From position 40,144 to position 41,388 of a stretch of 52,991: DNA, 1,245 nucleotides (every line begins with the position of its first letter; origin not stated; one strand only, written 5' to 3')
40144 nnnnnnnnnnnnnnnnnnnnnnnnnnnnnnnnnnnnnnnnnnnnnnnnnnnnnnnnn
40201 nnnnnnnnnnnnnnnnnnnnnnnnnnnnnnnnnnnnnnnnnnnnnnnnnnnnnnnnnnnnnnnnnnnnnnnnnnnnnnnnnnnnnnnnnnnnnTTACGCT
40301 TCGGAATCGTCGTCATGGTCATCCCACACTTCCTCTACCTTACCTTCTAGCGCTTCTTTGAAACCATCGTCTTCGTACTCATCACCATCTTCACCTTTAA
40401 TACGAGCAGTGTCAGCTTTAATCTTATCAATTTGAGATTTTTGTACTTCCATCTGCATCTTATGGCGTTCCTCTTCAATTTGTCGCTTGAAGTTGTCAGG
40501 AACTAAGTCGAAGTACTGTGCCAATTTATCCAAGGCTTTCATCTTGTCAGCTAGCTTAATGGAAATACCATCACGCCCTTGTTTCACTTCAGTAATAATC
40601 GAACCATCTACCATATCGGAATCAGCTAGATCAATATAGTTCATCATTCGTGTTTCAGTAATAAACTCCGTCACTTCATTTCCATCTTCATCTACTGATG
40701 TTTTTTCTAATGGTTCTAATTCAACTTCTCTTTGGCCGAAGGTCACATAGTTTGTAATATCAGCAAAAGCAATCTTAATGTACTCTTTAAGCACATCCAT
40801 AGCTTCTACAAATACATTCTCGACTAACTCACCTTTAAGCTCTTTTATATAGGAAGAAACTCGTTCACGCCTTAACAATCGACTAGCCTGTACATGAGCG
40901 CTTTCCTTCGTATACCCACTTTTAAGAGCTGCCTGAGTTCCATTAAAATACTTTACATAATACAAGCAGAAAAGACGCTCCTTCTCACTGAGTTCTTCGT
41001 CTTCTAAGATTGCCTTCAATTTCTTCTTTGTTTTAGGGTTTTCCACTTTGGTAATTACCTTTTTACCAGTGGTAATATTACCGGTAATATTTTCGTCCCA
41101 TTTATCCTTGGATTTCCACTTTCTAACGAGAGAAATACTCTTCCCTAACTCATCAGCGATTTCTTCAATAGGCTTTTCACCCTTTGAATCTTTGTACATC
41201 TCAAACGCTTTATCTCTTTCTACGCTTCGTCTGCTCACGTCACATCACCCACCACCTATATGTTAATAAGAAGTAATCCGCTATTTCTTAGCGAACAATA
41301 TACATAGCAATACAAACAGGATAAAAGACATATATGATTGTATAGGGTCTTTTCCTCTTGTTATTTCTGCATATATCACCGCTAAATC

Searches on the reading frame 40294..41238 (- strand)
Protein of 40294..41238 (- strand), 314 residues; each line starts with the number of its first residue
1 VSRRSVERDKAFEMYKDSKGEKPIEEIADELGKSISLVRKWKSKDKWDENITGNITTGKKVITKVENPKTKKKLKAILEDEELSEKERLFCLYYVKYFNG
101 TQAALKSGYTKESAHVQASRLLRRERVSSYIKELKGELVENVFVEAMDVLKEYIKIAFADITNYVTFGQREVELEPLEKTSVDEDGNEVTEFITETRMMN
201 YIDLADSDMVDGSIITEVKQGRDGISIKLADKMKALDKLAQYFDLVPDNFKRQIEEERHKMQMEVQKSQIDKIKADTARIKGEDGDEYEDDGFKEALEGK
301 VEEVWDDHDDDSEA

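Call 37: search_protein_families(library=pfam, proteins=[window:40294-41238:-], max_evalue=0.1)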
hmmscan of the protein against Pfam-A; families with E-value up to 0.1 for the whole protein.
window:40294-41238:- (314 aa): 6 families
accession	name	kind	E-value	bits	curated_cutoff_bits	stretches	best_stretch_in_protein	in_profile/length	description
PF03592.21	Terminase_2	-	3.6e-41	141.5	26.1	1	83-255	1-136/141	Terminase small subunit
PF10668.15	Phage_terminase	-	4.2e-15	55.6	22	1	3-51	4-52/67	Phage terminase small subunit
PF06056.18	Terminase_5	-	0.0095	16.3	20.3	1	24-49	16-41/58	Putative ATPase subunit of terminase (gpP-like)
PF13384.12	HTH_23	-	0.039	14.2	24.6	0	13-43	12-39/50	Homeodomain-like domain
PF08281.18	Sigma70_r4_2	-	0.065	13.3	25.7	0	21-42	26-47/54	Sigma-70, region 4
PF14282.11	FlxA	-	0.09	13.3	26.3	0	240-290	30-78/101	FlxA-like protein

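Call 38: search_protein_families(library=phrogs, proteins=[window:40294-41238:-], max_evalue=0.01)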
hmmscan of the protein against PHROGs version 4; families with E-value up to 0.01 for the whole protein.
window:40294-41238:- (314 aa): 9 families
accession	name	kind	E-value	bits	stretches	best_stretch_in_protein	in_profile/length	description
phrog_2606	-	head and packaging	3.1e-124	415.3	1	2-308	3-309/310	terminase small subunit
phrog_51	-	head and packaging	2e-36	127.1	1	25-287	25-245/261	terminase small subunit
phrog_17390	-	unknown function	3.2e-16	59.9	1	82-141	2-61/69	-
phrog_1889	-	head and packaging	6.7e-14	53.1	1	3-70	4-71/276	terminase small subunit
phrog_509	-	head and packaging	5e-11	43.6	1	3-161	3-127/238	terminase small subunit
phrog_641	-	head and packaging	3.3e-07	32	1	83-146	3-66/162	terminase small subunit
phrog_5334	-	head and packaging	6.3e-05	24.2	1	82-154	16-89/162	terminase small subunit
phrog_32222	-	unknown function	0.0032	18.2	1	96-169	105-177/241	-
phrog_4151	-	DNA, RNA and nucleotide metabolism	0.0063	17.3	1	8-73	10-67/154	DNA binding protein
